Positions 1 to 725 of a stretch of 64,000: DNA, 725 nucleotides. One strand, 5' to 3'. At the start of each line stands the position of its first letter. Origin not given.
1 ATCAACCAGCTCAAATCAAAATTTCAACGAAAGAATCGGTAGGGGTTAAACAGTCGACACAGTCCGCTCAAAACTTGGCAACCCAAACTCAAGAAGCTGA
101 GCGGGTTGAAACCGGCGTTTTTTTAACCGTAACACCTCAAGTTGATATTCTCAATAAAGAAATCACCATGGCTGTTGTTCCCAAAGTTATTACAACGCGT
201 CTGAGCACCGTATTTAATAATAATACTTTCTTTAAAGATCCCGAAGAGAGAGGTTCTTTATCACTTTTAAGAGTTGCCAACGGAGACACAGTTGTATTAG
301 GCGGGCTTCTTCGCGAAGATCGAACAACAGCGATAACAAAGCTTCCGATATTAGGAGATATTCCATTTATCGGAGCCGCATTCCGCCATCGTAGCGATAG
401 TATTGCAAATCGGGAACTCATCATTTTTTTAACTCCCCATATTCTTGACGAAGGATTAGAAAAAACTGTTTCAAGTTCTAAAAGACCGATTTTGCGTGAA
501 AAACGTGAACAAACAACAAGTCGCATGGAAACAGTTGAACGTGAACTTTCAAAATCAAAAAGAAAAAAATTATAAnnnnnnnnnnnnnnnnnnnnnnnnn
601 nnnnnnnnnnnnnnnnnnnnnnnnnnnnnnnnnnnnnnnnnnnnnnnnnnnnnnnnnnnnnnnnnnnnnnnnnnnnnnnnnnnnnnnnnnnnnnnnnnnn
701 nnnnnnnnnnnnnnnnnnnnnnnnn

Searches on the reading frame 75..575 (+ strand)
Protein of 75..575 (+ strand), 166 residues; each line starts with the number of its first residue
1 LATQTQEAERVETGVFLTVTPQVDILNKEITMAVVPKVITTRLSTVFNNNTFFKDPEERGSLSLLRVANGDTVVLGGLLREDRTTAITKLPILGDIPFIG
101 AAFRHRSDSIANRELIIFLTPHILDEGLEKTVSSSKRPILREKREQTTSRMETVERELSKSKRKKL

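Call 25: search_protein_families(library=pfam, proteins=[window:75-575:+], max_evalue=0.0001)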
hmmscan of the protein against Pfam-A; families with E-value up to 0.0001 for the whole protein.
window:75-575:+ (166 aa): 1 family
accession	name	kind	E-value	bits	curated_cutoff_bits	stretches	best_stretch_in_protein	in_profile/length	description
PF00263.26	Secretin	-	2.1e-27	96.2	27.5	1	3-124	47-168/169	Bacterial type II and III secretion system protein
